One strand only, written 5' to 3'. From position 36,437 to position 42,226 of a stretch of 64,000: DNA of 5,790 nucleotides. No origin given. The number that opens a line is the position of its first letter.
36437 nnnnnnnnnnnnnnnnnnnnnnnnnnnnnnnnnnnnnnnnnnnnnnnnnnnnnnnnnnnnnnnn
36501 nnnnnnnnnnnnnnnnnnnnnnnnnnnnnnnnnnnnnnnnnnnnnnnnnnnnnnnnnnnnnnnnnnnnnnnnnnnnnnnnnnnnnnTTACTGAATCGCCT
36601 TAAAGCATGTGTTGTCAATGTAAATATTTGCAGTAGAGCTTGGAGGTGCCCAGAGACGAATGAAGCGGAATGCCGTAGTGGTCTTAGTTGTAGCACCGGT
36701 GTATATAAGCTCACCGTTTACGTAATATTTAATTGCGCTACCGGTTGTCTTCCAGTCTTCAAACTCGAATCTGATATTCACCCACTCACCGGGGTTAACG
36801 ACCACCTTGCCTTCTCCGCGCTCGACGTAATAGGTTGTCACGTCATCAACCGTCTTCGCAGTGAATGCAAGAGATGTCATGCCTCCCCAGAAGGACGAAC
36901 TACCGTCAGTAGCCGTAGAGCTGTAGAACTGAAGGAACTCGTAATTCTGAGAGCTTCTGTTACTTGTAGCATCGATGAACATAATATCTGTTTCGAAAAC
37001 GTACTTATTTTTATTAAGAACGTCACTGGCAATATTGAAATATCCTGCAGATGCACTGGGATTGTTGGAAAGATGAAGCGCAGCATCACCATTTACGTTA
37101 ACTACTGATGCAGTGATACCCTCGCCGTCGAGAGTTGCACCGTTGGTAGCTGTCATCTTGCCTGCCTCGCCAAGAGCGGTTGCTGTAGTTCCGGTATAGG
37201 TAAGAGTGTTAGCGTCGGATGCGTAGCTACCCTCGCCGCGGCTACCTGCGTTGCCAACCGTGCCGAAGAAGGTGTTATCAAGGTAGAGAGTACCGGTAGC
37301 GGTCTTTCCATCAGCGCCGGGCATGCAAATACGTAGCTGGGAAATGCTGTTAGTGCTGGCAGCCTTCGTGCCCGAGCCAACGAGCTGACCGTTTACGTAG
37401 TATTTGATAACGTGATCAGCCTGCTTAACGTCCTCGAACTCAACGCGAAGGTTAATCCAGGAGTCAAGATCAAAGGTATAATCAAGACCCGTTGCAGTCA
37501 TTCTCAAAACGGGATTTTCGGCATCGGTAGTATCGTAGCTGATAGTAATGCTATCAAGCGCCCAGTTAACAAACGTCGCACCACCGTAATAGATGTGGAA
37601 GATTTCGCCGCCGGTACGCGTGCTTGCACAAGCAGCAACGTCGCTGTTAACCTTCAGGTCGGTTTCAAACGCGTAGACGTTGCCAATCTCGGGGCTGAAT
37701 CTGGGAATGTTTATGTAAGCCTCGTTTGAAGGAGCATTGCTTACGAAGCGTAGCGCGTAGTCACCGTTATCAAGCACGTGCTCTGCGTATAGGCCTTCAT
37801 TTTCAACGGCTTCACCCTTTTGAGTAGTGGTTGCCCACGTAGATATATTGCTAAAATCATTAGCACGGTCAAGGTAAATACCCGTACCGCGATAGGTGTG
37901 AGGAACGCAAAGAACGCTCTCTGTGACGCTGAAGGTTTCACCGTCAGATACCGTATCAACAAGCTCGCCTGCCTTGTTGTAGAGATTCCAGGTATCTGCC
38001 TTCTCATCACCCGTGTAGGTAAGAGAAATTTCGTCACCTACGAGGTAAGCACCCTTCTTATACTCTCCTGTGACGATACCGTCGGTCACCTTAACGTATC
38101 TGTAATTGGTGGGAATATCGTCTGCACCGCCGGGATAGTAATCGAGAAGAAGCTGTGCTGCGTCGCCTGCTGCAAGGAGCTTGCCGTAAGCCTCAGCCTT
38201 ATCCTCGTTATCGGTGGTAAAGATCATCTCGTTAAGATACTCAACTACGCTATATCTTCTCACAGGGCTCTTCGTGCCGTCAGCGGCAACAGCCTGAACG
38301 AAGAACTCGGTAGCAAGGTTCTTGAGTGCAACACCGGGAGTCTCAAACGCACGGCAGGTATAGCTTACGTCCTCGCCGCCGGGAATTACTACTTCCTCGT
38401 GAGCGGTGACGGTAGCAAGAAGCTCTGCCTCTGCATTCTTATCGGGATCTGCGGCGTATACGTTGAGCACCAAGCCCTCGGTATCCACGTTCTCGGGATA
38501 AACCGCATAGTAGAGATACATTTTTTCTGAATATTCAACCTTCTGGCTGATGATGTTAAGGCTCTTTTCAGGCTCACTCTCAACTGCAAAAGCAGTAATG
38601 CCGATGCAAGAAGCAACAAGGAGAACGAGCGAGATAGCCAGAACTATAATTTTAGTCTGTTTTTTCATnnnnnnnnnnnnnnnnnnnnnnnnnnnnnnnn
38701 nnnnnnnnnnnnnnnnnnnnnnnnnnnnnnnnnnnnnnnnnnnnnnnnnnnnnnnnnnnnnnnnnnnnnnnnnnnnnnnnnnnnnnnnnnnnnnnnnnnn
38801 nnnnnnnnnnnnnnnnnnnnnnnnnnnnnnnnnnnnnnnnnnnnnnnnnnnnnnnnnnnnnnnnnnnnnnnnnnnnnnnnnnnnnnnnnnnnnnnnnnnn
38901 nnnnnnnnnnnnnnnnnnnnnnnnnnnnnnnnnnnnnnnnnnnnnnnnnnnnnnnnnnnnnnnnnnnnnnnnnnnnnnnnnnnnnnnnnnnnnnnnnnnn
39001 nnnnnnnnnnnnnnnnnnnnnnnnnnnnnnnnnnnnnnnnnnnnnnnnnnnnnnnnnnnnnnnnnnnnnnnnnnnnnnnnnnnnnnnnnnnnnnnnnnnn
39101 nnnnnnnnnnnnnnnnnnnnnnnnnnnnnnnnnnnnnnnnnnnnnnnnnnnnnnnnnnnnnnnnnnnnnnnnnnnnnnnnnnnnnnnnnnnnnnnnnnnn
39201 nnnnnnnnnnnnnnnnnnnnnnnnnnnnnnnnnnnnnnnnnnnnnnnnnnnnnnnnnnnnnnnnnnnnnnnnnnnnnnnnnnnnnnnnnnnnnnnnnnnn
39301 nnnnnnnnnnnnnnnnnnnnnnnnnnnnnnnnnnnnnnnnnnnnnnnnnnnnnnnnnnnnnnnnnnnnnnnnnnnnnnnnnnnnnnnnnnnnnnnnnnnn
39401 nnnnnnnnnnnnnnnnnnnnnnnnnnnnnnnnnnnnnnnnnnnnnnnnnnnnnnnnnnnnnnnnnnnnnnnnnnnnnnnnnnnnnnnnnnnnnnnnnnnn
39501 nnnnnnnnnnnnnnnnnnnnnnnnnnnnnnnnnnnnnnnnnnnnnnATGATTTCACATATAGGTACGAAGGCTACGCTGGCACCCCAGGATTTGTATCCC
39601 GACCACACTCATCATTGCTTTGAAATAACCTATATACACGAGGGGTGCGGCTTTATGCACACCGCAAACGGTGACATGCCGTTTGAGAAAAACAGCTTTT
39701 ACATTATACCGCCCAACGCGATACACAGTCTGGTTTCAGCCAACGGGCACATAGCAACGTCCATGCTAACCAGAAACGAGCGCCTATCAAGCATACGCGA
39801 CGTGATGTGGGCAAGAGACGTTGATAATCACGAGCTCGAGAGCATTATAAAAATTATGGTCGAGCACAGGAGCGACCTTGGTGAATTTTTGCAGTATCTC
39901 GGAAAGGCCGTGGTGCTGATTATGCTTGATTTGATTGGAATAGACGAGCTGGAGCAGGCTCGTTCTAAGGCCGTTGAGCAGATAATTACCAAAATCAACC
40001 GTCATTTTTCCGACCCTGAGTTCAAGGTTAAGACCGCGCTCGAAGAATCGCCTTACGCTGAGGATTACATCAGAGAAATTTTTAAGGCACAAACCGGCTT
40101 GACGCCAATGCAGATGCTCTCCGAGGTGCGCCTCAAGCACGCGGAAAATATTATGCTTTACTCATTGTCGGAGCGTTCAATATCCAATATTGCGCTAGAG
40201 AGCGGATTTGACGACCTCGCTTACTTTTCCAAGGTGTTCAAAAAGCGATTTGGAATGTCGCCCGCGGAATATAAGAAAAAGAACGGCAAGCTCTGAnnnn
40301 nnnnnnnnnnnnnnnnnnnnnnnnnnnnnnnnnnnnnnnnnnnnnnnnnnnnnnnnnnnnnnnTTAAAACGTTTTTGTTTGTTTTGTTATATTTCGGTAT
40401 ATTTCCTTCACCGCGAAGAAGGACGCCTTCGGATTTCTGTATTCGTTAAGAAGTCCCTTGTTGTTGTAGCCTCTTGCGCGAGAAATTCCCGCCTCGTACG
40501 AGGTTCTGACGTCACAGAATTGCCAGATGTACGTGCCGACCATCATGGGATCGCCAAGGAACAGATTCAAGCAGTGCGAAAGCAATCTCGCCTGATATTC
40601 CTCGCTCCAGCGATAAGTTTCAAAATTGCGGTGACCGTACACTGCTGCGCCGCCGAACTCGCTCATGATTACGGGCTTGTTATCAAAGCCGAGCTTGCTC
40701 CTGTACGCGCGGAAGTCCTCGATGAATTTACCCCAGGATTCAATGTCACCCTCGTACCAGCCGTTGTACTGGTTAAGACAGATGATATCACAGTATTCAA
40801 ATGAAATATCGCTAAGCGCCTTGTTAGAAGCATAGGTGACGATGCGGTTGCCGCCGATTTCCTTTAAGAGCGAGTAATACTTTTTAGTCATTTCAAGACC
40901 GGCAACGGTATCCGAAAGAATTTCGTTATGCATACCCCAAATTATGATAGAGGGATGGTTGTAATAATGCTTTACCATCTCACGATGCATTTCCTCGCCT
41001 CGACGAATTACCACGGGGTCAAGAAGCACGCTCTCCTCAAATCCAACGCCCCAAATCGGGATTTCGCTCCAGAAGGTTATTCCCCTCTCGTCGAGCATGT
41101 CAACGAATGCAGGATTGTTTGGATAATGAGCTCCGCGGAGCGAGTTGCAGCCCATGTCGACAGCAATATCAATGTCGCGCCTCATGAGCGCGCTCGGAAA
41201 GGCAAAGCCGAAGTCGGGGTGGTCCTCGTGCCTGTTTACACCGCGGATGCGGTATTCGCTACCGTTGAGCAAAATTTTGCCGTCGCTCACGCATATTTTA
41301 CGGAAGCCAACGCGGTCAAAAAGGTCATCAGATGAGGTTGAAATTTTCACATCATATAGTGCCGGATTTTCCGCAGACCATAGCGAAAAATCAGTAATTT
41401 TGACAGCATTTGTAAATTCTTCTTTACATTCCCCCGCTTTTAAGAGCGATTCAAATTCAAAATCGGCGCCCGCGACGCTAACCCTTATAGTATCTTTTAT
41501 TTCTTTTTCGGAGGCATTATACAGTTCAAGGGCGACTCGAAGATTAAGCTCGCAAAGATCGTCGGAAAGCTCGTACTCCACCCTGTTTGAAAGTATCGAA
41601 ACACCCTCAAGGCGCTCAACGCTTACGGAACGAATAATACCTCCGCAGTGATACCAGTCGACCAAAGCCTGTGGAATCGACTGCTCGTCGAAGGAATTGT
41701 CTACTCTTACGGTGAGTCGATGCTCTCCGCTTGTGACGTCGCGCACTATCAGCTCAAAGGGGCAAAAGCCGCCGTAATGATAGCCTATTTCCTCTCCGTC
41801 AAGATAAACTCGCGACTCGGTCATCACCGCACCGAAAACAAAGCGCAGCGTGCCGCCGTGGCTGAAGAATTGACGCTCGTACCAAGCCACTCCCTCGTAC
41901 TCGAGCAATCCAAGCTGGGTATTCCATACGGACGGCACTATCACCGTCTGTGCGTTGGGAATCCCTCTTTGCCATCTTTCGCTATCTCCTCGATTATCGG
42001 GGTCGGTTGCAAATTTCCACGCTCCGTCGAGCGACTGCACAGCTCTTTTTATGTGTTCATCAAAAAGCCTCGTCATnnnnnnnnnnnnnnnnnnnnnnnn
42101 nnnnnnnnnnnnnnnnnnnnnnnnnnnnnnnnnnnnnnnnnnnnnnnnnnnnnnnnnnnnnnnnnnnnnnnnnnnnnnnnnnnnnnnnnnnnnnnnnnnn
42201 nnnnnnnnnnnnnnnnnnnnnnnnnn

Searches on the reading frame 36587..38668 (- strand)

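Call 6: search_protein_families(library=pfam, proteins=[window:36587-38668:-], max_evalue=0.01)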
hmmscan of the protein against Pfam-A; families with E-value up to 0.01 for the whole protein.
window:36587-38668:- (693 aa): 2 families
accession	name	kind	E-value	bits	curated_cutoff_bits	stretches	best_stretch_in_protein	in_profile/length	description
PF13385.13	Laminin_G_3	-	0.00033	21.3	27.6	0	580-665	39-112/151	Concanavalin A-like lectin/glucanases superfamily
PF14099.13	Polysacc_lyase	-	0.0016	18.8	29.9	0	555-666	64-186/210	Polysaccharide lyase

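Call 14: search_protein_families(library=ncbifam, proteins=[window:36587-38668:-], max_evalue=1)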
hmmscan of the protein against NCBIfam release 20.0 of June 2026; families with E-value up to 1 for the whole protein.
window:36587-38668:- (693 aa): 1 family
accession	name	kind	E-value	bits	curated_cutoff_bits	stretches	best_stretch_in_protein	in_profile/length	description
NF000387.2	blaOXA-48_like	exception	0.095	12.2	580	1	9-39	3-33/265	OXA-48 family class D beta-lactamase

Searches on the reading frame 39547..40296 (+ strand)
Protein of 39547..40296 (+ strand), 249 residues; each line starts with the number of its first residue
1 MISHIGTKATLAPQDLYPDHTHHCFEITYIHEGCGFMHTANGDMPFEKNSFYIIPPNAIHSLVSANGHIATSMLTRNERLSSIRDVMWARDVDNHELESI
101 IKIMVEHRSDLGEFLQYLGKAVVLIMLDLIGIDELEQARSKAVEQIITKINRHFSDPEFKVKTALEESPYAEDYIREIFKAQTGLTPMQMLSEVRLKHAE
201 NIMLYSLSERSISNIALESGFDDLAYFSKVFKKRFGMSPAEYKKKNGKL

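Call 12: search_protein_families(library=pfam, proteins=[window:39547-40296:+], max_evalue=0.01)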
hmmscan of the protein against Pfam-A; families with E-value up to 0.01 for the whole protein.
window:39547-40296:+ (249 aa): 5 families
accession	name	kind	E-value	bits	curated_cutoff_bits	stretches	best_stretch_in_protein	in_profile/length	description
PF12833.13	HTH_18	-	6.9e-20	71.6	33.6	1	172-244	9-79/80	Helix-turn-helix domain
PF00165.29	HTH_AraC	-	7.5e-14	51.9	26.6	1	210-242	9-40/42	Bacterial regulatory helix-turn-helix proteins, AraC family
PF02311.25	AraC_binding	-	4.4e-06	26.9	21.1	1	12-74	11-74/135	AraC-like ligand binding domain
PF07883.17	Cupin_2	-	0.00088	19.4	27.2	1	10-64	4-58/70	Cupin domain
PF16867.11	DMSP_lyase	-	0.0019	18.4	27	1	11-66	102-157/162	Dimethlysulfonioproprionate lyase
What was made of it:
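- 39547..40296 (+): Divergently transcribed AraC-family regulator (cupin/AraC_binding plus HTH_18). Pfam (call 12).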

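Call 61: search_protein_families(library=ncbifam, proteins=[window:39547-40296:+], max_evalue=0.00001)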
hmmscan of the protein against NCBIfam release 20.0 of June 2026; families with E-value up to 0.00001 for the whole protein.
window:39547-40296:+ (249 aa): 23 families
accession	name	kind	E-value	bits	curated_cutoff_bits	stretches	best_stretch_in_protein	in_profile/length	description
NF010025.2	PRK13500.1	equivalog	9.9e-20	71.2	525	1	140-246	175-278/282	HTH-type transcriptional activator RhaR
NF010027.0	PRK13502.1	equivalog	1.2e-18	67.6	384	1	128-244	162-276/282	HTH-type transcriptional activator RhaR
NF010028.0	PRK13503.1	equivalog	9.6e-18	64.6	288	1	133-245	163-272/278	HTH-type transcriptional activator RhaS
NF010026.0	PRK13501.1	equivalog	2.8e-17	62.8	363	1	159-245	193-277/290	HTH-type transcriptional activator RhaR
NF007860.0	PRK10572.1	equivalog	3.6e-14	52.3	208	1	135-246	177-285/292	arabinose operon transcriptional regulator AraC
NF041686.2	ant_diox_reg_AndR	equivalog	9.3e-14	51.7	350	1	173-243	248-318/321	anthranilate 1,2-dioxygenase regulatory protein AndR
NF052534.1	RzbtTranRegRhrA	equivalog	1.1e-13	51.1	500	1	125-244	191-309/312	rhizobactin biosynthesis transcriptional regulator RhrA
NF007243.0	PRK09685.1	equivalog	8.1e-13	48.4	199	1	131-245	188-301/303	transcriptional regulator FeaR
TIGR04094.1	adjacent_YSIRK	equivalog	9.3e-13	47.9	200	1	111-243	257-383/383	YSIRK-targeted surface antigen transcriptional regulator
NF049932.1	TranspRegBtr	equivalog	2.6e-12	46.1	900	1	31-246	37-266/531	bacillibactin transport transcriptional regulator Btr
NF047455.1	TF_Staph_AryK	equivalog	5.4e-12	44.8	850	1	136-246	152-259/759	transcriptional regulator AryK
NF047788.1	TransRegPocR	equivalog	2.1e-11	43.6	500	1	137-246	185-291/296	transcriptional regulator PocR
TIGR02297.1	HpaA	equivalog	2.4e-11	43.4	274.65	1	104-244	145-286/287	4-hydroxyphenylacetate catabolism regulatory protein HpaA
NF006902.0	PRK09393.1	equivalog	2.3e-10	40.2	425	1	138-246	217-322/327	transcriptional regulator FtrA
NF007693.0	PRK10371.1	equivalog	1.5e-09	37.5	253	1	139-245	196-299/309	transcriptional regulator MelR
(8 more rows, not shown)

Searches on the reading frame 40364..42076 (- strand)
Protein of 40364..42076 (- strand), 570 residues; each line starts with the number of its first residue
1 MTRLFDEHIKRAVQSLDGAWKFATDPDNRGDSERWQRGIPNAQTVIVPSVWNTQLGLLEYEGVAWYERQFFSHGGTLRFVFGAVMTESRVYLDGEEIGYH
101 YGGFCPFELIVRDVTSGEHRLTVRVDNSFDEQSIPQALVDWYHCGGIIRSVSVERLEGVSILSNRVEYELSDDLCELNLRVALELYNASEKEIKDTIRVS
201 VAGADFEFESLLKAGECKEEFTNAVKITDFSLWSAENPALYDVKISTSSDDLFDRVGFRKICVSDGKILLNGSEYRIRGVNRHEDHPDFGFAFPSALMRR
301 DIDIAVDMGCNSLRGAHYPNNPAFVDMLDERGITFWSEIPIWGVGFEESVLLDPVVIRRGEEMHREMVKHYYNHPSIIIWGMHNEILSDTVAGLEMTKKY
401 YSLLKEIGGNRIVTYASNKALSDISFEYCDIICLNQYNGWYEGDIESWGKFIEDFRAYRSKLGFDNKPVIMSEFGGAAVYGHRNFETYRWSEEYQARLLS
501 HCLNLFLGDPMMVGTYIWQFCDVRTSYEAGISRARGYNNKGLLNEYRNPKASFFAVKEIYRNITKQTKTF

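Call 12: search_protein_families(library=pfam, proteins=[window:40364-42076:-], max_evalue=0.01)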
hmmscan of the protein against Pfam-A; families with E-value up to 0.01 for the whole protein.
window:40364-42076:- (570 aa): 5 families
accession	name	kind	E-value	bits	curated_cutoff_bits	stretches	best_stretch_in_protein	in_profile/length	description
PF02836.23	Glyco_hydro_2_C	-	2.7e-42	145.4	21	1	263-563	3-300/302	Glycosyl hydrolases family 2, TIM barrel domain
PF02837.24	Glyco_hydro_2_N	-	8.4e-17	62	28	1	14-153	2-165/169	Glycosyl hydrolases family 2, sugar binding domain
PF00703.27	Glyco_hydro_2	-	9.5e-08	33.2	23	1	163-259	5-109/109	Glycosyl hydrolases family 2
PF00150.24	Cellulase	-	0.0042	17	23.5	0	363-497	108-259/272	Cellulase (glycosyl hydrolase family 5)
PF22666.2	Glyco_hydro_2_N2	-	0.0071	16.9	27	0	65-132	51-124/167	Glycosyl hydrolase 2 galactose-binding domain-like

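Call 61: search_protein_families(library=ncbifam, proteins=[window:40364-42076:-], max_evalue=0.00001)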
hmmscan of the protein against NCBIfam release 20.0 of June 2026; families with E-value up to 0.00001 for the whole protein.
window:40364-42076:- (570 aa): 11 families
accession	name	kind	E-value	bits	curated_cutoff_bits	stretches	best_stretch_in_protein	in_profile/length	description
NF007538.0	PRK10150.1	equivalog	2.7e-75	253.9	544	1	10-568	9-603/607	beta-glucuronidase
NF050095.1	BetGlucuronLacZ4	equivalog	3.6e-60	203.8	950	1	9-555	12-578/666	beta-glucuronidase LacZ4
NF007666.0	PRK10340.1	equivalog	3.7e-45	154.2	1284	1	81-523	132-548/1030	beta-galactosidase subunit alpha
NF052611.1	beta_gal_Bga2A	equivalog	1.6e-44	152.3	999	1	60-420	111-487/1007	beta-galactosidase, LacZ type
NF041462.1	GalA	equivalog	1.3e-43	149.2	900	1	62-440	82-460/763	beta-galactosidase GalA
NF007074.0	PRK09525.1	subfamily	5.7e-42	143.5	1221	1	74-420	137-492/1027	beta-galactosidase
NF041100.1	betagal_LacZ_Ttogales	equivalog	9e-39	132.9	2000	1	81-506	131-543/1090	beta-galactosidase LacZ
NF041463.1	GalB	equivalog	1.4e-35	122.3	900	1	53-438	125-533/869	beta-galactosidase GalB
NF049891.1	Bet1-4galacdseBT4156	equivalog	3.7e-35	121.1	1700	1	74-385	93-407/946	exo-beta-1,4-galactosidase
NF049890.1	Bet1-4galacdseBT4151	equivalog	4.6e-20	71.2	1500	1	59-401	104-465/952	exo-beta-1,4-galactosidase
NF049877.1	GlucurArabfur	equivalog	7.9e-20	70.1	1800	1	7-387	363-771/1400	beta-d-glucuronidase/beta-L-arabinofuranosidase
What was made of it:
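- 40364..42076 (-): GH2 enzyme downstream of the 894-aa lipoprotein gene. Its best NCBIfam similarity is to beta-glucuronidase, below the cut-off. NCBIfam (call 61).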
